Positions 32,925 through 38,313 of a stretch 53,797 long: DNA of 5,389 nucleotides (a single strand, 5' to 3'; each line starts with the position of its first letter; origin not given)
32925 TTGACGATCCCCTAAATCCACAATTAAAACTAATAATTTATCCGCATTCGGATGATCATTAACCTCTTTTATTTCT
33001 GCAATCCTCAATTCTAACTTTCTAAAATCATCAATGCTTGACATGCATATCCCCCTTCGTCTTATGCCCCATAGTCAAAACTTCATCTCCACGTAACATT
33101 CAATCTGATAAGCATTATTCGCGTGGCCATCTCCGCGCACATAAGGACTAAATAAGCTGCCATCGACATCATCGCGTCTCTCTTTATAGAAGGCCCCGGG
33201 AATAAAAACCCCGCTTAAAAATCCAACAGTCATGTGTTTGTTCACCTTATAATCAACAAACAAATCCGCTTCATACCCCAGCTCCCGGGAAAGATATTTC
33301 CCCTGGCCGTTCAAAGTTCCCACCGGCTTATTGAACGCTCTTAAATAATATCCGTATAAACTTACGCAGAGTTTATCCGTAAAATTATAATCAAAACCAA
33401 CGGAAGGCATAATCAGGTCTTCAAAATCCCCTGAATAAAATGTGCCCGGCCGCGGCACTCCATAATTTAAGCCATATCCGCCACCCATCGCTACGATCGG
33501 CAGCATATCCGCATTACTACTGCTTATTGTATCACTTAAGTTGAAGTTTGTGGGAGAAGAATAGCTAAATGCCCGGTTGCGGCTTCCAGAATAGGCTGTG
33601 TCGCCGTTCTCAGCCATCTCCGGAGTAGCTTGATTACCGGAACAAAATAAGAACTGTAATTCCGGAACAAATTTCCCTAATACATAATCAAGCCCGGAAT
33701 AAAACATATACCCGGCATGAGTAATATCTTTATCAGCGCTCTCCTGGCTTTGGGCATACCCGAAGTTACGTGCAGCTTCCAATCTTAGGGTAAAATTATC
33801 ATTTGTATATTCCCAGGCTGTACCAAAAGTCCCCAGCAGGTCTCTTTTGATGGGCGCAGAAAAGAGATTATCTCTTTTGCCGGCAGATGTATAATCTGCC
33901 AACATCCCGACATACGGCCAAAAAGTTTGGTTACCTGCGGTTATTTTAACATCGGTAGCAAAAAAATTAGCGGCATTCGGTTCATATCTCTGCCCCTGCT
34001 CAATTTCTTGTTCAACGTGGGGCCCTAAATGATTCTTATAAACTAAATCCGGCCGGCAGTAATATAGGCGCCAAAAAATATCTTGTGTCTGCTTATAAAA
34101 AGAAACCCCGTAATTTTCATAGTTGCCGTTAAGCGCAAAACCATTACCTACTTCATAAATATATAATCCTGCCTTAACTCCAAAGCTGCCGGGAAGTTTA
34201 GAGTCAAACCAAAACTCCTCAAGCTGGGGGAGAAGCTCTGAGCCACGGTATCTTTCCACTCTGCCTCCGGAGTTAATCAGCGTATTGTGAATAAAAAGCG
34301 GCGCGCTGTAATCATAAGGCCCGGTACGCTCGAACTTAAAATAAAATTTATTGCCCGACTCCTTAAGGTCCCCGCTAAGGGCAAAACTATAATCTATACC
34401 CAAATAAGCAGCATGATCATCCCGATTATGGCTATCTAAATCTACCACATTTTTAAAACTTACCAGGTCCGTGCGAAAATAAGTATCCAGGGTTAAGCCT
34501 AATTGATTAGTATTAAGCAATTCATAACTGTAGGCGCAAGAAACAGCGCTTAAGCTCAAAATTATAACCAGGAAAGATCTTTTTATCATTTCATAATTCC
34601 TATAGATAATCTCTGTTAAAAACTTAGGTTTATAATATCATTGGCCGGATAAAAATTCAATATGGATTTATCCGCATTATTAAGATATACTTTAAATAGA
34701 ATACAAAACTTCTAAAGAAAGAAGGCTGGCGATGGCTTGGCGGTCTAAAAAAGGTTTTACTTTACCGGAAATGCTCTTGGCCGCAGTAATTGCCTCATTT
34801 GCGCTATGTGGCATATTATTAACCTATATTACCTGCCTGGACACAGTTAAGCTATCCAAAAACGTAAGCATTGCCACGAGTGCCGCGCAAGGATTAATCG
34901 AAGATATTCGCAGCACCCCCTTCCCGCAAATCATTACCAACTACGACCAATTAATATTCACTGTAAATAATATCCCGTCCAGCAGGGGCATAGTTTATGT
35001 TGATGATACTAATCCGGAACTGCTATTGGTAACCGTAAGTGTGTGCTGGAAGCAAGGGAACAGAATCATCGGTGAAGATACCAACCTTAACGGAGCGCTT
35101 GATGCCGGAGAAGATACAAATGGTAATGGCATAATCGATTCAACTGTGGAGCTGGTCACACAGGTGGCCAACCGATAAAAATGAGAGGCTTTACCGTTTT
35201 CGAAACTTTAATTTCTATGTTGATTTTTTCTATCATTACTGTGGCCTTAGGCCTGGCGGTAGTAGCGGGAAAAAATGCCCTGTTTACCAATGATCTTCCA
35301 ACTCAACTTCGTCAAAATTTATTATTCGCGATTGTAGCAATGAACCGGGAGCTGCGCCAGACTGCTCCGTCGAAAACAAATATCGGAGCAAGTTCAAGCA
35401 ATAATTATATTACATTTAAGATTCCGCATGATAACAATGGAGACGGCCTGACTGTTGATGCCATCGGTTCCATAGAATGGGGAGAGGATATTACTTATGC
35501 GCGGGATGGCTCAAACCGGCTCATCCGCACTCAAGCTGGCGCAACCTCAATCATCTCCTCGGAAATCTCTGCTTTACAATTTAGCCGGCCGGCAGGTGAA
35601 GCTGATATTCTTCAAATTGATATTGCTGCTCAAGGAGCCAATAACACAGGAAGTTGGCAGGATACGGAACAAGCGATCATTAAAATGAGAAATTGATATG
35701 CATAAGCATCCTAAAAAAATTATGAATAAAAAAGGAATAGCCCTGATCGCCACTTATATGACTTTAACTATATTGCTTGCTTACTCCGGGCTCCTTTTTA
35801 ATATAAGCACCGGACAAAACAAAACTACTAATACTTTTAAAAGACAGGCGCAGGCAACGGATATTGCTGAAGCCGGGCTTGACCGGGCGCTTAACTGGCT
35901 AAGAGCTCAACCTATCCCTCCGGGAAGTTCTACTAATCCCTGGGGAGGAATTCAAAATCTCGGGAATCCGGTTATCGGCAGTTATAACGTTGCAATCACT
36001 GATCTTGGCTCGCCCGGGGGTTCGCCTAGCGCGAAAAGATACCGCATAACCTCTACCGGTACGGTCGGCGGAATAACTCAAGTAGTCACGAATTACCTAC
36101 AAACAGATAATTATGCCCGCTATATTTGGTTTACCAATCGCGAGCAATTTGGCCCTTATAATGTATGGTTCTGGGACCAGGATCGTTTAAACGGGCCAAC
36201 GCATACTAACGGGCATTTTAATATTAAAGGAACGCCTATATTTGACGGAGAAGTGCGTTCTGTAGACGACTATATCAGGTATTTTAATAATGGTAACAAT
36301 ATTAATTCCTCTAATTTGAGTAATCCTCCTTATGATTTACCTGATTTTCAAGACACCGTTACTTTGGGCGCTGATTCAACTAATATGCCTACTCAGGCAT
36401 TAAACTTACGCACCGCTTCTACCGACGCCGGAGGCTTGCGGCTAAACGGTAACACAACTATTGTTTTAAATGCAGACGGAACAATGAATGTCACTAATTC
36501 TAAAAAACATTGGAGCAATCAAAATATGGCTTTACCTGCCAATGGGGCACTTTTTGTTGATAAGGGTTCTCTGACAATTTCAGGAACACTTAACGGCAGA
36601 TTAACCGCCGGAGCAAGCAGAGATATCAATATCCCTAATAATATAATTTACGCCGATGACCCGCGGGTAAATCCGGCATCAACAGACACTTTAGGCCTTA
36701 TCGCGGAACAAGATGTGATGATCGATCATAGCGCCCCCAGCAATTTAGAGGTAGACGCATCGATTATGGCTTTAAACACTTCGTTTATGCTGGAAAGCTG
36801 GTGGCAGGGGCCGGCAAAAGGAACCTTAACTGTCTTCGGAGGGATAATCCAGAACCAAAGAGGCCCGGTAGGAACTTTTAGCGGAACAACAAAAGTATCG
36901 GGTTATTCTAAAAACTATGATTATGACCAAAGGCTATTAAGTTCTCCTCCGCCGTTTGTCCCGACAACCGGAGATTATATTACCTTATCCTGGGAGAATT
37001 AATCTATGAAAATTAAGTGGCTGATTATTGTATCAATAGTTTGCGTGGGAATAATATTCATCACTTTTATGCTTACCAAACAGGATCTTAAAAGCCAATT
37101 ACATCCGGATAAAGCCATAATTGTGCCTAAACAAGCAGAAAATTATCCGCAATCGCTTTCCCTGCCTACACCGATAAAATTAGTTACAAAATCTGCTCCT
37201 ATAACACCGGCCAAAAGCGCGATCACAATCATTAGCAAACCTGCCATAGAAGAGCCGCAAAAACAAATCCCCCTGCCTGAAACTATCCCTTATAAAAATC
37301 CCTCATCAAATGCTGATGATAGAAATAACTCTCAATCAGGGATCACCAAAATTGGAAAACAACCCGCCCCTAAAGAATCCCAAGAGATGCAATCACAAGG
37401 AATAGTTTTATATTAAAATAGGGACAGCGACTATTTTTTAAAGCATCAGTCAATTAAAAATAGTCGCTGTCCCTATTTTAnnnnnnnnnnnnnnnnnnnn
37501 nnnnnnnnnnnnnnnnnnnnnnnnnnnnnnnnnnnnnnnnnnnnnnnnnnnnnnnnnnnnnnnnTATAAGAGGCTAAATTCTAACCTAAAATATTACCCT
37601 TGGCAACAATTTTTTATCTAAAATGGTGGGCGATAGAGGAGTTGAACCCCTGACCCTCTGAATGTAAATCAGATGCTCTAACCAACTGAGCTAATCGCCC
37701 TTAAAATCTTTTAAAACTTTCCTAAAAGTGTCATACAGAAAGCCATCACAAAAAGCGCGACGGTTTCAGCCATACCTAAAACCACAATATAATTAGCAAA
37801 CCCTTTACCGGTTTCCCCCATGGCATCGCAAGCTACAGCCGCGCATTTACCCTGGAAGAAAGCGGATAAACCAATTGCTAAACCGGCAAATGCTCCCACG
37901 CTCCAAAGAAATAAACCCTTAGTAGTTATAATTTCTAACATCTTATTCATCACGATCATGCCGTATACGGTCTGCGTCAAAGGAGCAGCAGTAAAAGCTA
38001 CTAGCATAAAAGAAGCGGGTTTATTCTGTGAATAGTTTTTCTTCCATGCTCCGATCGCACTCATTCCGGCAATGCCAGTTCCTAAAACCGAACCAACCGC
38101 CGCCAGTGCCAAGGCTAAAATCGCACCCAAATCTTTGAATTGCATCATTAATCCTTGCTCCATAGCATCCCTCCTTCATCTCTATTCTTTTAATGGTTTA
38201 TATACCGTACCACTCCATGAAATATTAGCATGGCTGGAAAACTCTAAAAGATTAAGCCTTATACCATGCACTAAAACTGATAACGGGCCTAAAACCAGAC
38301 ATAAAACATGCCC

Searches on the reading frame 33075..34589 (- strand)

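Call 10: search_protein_families(library=pfam, proteins=[window:33075-34589:-], max_evalue=0.001)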
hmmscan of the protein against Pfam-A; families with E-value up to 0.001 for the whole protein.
window:33075-34589:- (504 aa): 1 family
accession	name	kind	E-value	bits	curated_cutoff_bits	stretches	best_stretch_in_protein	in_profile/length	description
PF13372.12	Alginate_exp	-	0.00017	21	25.2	0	434-475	347-388/395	Alginate export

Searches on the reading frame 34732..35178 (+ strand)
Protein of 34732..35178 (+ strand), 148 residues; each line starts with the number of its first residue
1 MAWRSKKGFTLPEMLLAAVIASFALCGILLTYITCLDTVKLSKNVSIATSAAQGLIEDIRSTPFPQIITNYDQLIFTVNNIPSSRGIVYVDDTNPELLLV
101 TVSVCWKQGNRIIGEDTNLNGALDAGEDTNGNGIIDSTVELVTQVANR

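Call 10: search_protein_families(library=pfam, proteins=[window:34732-35178:+], max_evalue=0.001)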
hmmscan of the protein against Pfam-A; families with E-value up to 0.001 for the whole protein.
window:34732-35178:+ (148 aa): 1 family
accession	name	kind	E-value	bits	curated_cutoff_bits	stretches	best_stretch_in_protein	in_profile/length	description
PF07963.17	N_methyl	-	0.00011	22.1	21.2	1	3-25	1-23/27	Prokaryotic N-terminal methylation motif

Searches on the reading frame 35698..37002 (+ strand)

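Call 10: search_protein_families(library=pfam, proteins=[window:35698-37002:+], max_evalue=0.001)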
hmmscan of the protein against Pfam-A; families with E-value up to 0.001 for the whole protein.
window:35698-37002:+ (434 aa): 1 family
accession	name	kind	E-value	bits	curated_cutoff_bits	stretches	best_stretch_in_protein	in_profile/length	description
PF16241.10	DUF4900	-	1.2e-05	26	29.4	1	137-188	34-86/89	Domain of unknown function (DUF4900)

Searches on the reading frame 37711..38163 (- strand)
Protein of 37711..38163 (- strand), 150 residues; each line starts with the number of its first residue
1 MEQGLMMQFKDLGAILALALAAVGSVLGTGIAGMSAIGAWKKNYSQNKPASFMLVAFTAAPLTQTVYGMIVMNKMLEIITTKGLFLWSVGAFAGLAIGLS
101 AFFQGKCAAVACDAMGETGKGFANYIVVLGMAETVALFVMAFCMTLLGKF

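Call 10: search_protein_families(library=pfam, proteins=[window:37711-38163:-], max_evalue=0.001)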
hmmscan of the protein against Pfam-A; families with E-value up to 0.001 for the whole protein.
window:37711-38163:- (150 aa): 1 family
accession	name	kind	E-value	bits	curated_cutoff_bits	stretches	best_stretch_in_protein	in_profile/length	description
PF00137.26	ATP-synt_C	-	5.5e-13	49.4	24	2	89-145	3-59/60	ATP synthase subunit C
